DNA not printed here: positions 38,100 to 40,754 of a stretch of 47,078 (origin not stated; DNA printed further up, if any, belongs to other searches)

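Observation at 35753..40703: AT-richer two-gene island between alaS and coaW encodes tandem ~785-aa lipoproteins of unassigned architecture ending in an MBL-fold domain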

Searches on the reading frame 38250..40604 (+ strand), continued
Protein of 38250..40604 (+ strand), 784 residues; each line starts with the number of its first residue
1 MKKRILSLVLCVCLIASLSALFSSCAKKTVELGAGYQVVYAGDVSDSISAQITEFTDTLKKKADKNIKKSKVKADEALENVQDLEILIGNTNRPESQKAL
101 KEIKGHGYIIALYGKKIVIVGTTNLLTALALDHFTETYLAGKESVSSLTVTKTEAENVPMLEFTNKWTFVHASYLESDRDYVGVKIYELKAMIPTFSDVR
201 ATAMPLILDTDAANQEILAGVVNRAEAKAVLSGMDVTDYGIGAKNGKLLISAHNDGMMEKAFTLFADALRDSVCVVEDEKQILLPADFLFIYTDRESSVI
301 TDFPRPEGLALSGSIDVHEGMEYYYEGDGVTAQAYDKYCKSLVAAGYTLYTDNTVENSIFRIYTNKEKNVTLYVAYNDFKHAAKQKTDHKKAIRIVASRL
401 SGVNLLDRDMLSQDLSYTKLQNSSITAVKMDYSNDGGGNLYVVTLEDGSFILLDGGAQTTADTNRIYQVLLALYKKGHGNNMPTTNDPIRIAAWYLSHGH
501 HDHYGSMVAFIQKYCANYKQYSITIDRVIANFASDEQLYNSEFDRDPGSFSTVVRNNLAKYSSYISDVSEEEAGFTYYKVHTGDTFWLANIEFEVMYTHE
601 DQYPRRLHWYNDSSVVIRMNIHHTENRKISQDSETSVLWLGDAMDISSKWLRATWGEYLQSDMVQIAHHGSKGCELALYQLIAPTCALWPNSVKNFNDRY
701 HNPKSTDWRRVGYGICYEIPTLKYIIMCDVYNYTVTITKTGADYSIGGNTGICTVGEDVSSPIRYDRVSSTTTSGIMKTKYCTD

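Call 21: fold_search(model_id=the predicted structure, library=pdb)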
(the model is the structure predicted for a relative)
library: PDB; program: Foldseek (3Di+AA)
matches with E <= 10: 625; with E <= 0.001: 27
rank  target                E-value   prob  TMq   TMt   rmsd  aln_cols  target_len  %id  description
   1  1zkp_B                9.5e-08  1.00  0.23  0.60   6.8       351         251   12  1.5A Resolution Crystal Structure of a Metallo Beta Lactamase Family Protein, the ELAC Homolgue of Bacillus anthracis, (released 2005-06-21)
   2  1zkp_A                1.2e-07  1.00  0.22  0.59   6.6       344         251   12  1.5A Resolution Crystal Structure of a Metallo Beta Lactamase Family Protein, the ELAC Homolgue of Bacillus anthracis, (released 2005-06-21)
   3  1zkp_C                3.7e-07  1.00  0.22  0.59   6.0       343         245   14  1.5A Resolution Crystal Structure of a Metallo Beta Lactamase Family Protein, the ELAC Homolgue of Bacillus anthracis, (released 2005-06-21)
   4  6kns_B                6.9e-07  1.00  0.19  0.52   6.5       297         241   10  Crystal structure of the metallo-beta-lactamase fold protein YhfI from Bacillus subtilis (space group I4122) (released 2019-09-18)
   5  6knt_B                8.1e-07  1.00  0.19  0.54   6.3       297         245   10  Crystal structure of the metallo-beta-lactamase fold protein YhfI from Bacillus subtilis (space group P4332) (released 2019-09-18)
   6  6kns_C                1.3e-06  1.00  0.19  0.54   6.3       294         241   10  Crystal structure of the metallo-beta-lactamase fold protein YhfI from Bacillus subtilis (space group I4122) (released 2019-09-18)
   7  6kns_D                1.4e-06  1.00  0.20  0.57   5.9       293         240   10  Crystal structure of the metallo-beta-lactamase fold protein YhfI from Bacillus subtilis (space group I4122) (released 2019-09-18)
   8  7bz3_C                1.7e-06  1.00  0.23  0.49   8.5       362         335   13  The mutant variant of PNGM-1. H257 was substituted for alanine to study substrate binding. (released 2021-04-28)
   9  6kns_A                1.8e-06  1.00  0.20  0.55   6.3       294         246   10  Crystal structure of the metallo-beta-lactamase fold protein YhfI from Bacillus subtilis (space group I4122) (released 2019-09-18)
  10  5bxr_A                5.3e-06  1.00  0.13  0.16  11.1       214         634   14  LNBase in complex with LNB-NHAcDNJ (released 2015-09-09)
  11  4h04_A                6.2e-06  1.00  0.13  0.16  11.3       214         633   14  Lacto-N-biosidase from Bifidobacterium bifidum (released 2013-03-20)
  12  5bxp_A                7.0e-06  1.00  0.13  0.16  11.3       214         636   14  LNBase in complex with LNB-LOGNAc (released 2015-09-09)
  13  4h04_B                1.9e-05  1.00  0.13  0.15  11.3       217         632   13  Lacto-N-biosidase from Bifidobacterium bifidum (released 2013-03-20)
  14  8rr1_E                2.7e-05  1.00  0.22  0.27  11.6       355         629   11  Human mitochondrial RNase Z complex with ELAC2-D550N catalytic mutant and tRNA-Tyr precursor (Composite model) (released 2025-01-08)
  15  8yyi                  3.2e-05  1.00  0.16  0.26   7.9       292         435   12  RNase J2 mutant E166A (released 2025-02-12)
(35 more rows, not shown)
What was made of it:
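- On Metallo-beta-lactamase fold superfamily (Pfam PF00753 clan): Foldseek probability 1.00 to many MBL-fold structures (call 21).
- Closest known: Class II MBL phosphodiesterases and RNase Z-type enzymes. Same: Best structural matches of the catalytic domain (E 1e-7 to 1e-4; TM about 0.5-0.6 normalised by target length; call 21).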

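Call 23: search_solved_structures(query=A1, max_evalue=1, show_alignments=2)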
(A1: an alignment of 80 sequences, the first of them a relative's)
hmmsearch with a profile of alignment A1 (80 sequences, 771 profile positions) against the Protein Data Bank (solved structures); distinct sequences matched with E-value up to 1: 20.
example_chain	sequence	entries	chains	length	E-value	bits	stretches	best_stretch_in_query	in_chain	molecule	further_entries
4pdx_A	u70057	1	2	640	0.0017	19.7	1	505-609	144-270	Putative alkyl/aryl-sulfatase YjcS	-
9vc6_A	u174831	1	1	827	0.007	17.6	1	633-696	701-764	Competence protein ComEC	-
9vc9_A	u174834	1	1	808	0.015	16.5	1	602-697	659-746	Dna internalization-related competence protein rec2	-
3bk1_A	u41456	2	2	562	0.021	16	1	502-520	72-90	Metal dependent hydrolase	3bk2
8dq0_A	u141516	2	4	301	0.092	13.9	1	501-556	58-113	2-aminobenzoylacetyl-CoA thioesterase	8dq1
2q0i_A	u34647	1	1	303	0.093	13.9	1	501-556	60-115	Quinolone signal response protein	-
2vw8_A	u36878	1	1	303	0.093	13.9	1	501-556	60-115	PA1000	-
5hio_A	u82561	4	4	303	0.093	13.9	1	501-556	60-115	PqsE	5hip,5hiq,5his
3dh8_A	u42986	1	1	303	0.093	13.9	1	501-556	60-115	Uncharacterized protein PA1000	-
7r3f_A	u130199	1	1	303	0.093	13.9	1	501-556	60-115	2-aminobenzoylacetyl-CoA thioesterase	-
7kgw_A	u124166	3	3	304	0.094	13.9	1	501-556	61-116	2-aminobenzoylacetyl-CoA thioesterase | Quinolone signal response protein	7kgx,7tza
7tz9_A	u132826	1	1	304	0.094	13.9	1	501-556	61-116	Quinolone signal response protein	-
7u6g_A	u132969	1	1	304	0.094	13.9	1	501-556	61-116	Quinolone signal response protein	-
7r3j_A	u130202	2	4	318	0.098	13.8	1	501-556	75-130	2-aminobenzoylacetyl-CoA thioesterase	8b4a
2q0j_A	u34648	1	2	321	0.1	13.8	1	501-556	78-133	Quinolone signal response protein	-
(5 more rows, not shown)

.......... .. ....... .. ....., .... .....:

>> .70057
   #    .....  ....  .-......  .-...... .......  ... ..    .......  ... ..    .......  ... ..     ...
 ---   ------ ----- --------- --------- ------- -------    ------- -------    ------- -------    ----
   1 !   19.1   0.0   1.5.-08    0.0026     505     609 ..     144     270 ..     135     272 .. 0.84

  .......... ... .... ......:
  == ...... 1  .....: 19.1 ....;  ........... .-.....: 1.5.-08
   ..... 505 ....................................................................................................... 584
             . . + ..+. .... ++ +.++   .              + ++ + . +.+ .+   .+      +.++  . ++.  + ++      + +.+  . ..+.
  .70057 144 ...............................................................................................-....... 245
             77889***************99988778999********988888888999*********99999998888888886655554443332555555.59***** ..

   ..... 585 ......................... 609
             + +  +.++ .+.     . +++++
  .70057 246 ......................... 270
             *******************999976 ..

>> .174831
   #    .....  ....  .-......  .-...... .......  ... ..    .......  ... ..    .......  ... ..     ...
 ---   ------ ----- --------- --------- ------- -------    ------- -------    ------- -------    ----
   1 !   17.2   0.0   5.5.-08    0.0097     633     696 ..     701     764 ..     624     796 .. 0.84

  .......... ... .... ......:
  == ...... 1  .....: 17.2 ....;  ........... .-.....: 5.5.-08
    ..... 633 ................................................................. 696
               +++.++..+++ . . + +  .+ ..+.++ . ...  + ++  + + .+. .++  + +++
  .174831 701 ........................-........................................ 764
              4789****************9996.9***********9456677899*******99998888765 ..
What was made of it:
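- The best PDB sequence hit of profile A1 is the alkyl/aryl-sulfatase YjcS (E 0.0017), covering motif II to the 'ThED' region (call 23).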

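Call 27: search_protein_families(library=pfam, alignment_id=A2, max_evalue=0.01)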
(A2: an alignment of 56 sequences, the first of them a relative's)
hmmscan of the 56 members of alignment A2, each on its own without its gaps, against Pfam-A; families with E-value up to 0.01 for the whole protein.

A. member 1, P0001 (784 aa): 1 family
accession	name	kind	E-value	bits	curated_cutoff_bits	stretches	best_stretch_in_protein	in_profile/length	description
PF00753.33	Lactamase_B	-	0.0023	18.4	22.7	1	435-513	3-66/196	Metallo-beta-lactamase superfamily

B. families by the number of members that match (of 56 scanned): 6 families
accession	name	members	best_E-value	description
PF00753.33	Lactamase_B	45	9.4e-08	Metallo-beta-lactamase superfamily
PF02838.20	Glyco_hydro_20b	4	6e-09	Glycosyl hydrolase family 20, domain 2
PF12971.12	NAGLU_N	3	0.0011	Alpha-N-acetylglucosaminidase (NAGLU) N-terminal domain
PF00797.23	Acetyltransf_2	2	0.00075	N-acetyltransferase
PF12706.13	Lactamase_B_2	2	0.0038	Beta-lactamase superfamily domain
PF03648.19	Glyco_hydro_67N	1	4.2e-08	Glycosyl hydrolase family 67 N-terminus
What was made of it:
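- On GH20 beta-hexosaminidase / lacto-N-biosidase: PF02838 matches 4 of 56 members, best E 6e-9 (call 27).
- Closest known: N-terminal. Same: Some family members reach Pfam Glyco_hydro_20b (6e-9), GH67N (4e-8) or NAGLU_N (call 27).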

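Call 28: search_protein_families(library=ncbifam, alignment_id=A2, max_evalue=0.01)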
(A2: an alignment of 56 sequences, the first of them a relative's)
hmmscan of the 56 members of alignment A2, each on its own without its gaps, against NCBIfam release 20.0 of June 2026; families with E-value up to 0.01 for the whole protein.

A. member 1, P0001 (784 aa): 3 families
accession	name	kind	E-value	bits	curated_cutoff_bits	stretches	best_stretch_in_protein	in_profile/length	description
TIGR00361.1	ComEC_Rec2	equivalog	8.5e-06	24.2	190.05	1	488-704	489-642/663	DNA internalization-related competence protein ComEC/Rec2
NF008580.0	PRK11539.1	equivalog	0.0004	18.9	969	1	590-692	604-692/758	ComEC family protein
NF038293.1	permease_SagH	equivalog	0.0091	14.8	450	0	8-84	23-97/370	SagH family ABC transporter permease subunit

B. families by the number of members that match (of 56 scanned): 17 families
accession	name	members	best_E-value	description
NF008580.0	PRK11539.1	19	1.6e-07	ComEC family protein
TIGR00361.1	ComEC_Rec2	17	1e-11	DNA internalization-related competence protein ComEC/Rec2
NF058524.1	6A-MBL_enzyme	9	1.6e-07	anti-phage 6A-MBL system MBL-fold protein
NF001911.0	PRK00685.1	7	0.00034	metal-dependent hydrolase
NF012229.1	bla_class_B_core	4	1e-05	metallo-beta-lactamase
NF041809.1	Avs1a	2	8e-07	AVAST type 1 anti-phage system MBL fold metallo-hydrolase Avs1a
TIGR00649.1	MG423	2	0.0012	RNase J family beta-CASP ribonuclease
NF047631.1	SodCMycob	1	0.00062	superoxide dismutase[Cu-Zn]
NF041654.1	GlcNAcase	1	0.0008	beta-N-acetylglucosaminidase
NF041844.1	lipo_RadB_fam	1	0.0023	RadB family lipoprotein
NF045871.1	MBA_Nterm_para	1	0.0024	MBA family surface membrane protein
NF002519.0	PRK01908.1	1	0.0061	electron transport complex subunit RsxG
NF040469.1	blaEFM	1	0.0071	EFM family subclass B3 metallo-beta-lactamase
NF000801.0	PRK00055.1-3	1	0.0074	ribonuclease Z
NF007597.0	PRK10241.1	1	0.008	hydroxyacylglutathione hydrolase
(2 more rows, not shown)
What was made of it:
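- Closest known: ComEC/Rec2 C-terminal MBL domain. Same: It is the closest named family for 17-19 of 56 members (call 28).
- The anti-phage 6A-MBL and Avs1a MBL models, RNase J and RNase Z also appear (call 28). NCBIfam bla_class_B_core hits 4 of 56 members (call 28).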

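Call 37: search_solved_structures(query=A2, max_evalue=1, show_alignments=5)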
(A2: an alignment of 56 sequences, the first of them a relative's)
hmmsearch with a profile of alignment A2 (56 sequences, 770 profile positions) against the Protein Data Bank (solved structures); distinct sequences matched with E-value up to 1: 19.
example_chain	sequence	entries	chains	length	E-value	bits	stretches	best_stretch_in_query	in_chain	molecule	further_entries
9vc6_A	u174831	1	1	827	0.0026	19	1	622-700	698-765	Competence protein ComEC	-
4pdx_A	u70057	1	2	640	0.0043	18.3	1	508-612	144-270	Putative alkyl/aryl-sulfatase YjcS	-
3bk1_A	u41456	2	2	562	0.022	15.9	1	505-523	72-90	Metal dependent hydrolase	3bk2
8dq0_A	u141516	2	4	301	0.053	14.7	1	504-561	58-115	2-aminobenzoylacetyl-CoA thioesterase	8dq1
2q0i_A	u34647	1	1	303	0.054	14.7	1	504-561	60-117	Quinolone signal response protein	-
2vw8_A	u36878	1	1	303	0.054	14.7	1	504-561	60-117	PA1000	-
5hio_A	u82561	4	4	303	0.054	14.7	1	504-561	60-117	PqsE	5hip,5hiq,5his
3dh8_A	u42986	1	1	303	0.054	14.7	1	504-561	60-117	Uncharacterized protein PA1000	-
7r3f_A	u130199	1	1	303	0.054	14.7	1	504-561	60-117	2-aminobenzoylacetyl-CoA thioesterase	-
7kgw_A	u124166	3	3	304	0.054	14.7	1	504-561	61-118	2-aminobenzoylacetyl-CoA thioesterase | Quinolone signal response protein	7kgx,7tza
7tz9_A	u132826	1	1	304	0.054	14.7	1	504-561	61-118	Quinolone signal response protein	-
7u6g_A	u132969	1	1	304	0.054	14.7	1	504-561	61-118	Quinolone signal response protein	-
7r3j_A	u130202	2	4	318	0.056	14.6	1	504-561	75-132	2-aminobenzoylacetyl-CoA thioesterase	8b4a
2q0j_A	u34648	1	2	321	0.058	14.6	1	504-561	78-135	Quinolone signal response protein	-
7r3e_A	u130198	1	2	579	0.13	13.4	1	504-561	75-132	2-aminobenzoylacetyl-CoA thioesterase,Regulatory protein RhlR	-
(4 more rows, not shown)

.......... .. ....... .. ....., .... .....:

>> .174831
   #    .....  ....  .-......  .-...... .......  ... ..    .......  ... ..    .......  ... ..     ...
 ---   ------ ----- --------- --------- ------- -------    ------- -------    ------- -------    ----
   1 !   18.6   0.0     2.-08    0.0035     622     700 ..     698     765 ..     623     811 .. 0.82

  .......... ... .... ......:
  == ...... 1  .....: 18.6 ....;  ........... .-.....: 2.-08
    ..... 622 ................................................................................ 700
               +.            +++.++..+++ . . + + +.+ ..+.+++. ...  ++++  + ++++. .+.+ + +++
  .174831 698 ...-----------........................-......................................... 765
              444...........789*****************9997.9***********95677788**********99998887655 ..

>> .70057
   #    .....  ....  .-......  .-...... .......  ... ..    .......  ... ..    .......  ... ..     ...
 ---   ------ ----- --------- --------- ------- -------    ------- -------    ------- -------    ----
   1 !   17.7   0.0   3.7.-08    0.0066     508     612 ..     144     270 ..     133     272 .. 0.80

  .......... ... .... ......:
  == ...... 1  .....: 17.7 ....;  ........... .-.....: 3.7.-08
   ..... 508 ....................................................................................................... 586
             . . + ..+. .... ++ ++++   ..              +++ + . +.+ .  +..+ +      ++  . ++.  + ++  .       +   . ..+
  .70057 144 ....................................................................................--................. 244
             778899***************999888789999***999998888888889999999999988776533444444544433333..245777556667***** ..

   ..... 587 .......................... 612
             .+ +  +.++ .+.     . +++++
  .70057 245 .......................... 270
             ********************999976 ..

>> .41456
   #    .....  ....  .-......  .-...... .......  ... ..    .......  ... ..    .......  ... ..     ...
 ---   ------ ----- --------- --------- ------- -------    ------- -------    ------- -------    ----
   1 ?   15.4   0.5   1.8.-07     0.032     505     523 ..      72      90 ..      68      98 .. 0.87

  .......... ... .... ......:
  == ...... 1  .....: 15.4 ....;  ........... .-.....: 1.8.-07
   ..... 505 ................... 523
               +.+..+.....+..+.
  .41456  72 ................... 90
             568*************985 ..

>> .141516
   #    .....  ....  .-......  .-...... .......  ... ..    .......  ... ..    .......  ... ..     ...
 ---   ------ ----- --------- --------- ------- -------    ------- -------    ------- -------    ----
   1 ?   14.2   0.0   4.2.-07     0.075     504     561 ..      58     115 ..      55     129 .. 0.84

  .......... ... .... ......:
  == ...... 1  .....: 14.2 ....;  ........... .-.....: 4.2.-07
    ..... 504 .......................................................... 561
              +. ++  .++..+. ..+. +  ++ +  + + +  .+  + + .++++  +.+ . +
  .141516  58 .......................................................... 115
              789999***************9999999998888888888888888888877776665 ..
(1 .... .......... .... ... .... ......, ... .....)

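Call 38: search_protein_representatives(alignment_id=A1)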
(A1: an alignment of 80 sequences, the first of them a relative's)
Query: 80 sequences, 771 profile positions. Proteins with E-value up to 0.001 (for the whole library): 9849; up to 1e-10: 5541; up to 1e-30: 2051. The best 150 are listed.
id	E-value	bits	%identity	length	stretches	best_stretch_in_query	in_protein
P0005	0.0e+00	1015.4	-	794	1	2-769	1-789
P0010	2.6e-297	1004.5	-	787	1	1-754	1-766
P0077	1.6e-290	982.1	-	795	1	3-763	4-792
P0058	4.9e-287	970.5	-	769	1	2-759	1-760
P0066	7.8e-287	969.9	-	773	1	1-759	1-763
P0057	6.5e-286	966.8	-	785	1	2-758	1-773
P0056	1.9e-283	958.7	-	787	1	2-756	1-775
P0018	4.8e-280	947.4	-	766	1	1-767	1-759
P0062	2.0e-278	942.1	-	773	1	2-760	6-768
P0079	1.5e-277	939.2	-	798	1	2-759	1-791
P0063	3.6e-277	937.9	-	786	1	2-757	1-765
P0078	4.5e-277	937.6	-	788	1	2-763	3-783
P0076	2.0e-276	935.5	-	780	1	2-755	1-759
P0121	8.4e-275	930.1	-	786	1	2-754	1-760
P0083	1.4e-274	929.3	-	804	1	1-763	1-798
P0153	3.2e-222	756.2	-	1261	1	28-758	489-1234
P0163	7.4e-214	728.6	-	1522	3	341-756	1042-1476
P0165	1.1e-212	724.7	-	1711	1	35-768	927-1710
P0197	1.4e-176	605.3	-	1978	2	327-758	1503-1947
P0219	1.6e-160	552.2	-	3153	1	137-763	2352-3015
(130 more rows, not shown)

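Call 39: search_protein_families(library=pfam, proteins=[P0153, P0163, P0165, P0197, P0219], max_evalue=0.001)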
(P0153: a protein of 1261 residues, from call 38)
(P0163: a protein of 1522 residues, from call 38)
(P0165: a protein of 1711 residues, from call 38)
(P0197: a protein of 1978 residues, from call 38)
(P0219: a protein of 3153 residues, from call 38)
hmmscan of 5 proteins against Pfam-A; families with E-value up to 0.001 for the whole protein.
P0153 (1261 aa): 0 families

P0163 (1522 aa): 0 families

P0165 (1711 aa): 1 family
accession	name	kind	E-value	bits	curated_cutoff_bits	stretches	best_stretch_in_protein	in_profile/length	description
PF00753.33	Lactamase_B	-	0.00035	21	22.7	1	1374-1568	3-151/196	Metallo-beta-lactamase superfamily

P0197 (1978 aa): 2 families
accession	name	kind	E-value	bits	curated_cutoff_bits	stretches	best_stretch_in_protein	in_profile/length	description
PF13306.12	LRR_5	-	4e-105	347.2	27.7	5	838-970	1-126/127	BspA type Leucine rich repeat region (6 copies)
PF13855.12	LRR_8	-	1.5e-05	25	27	0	858-903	10-55/61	Leucine rich repeat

P0219 (3153 aa): 0 families
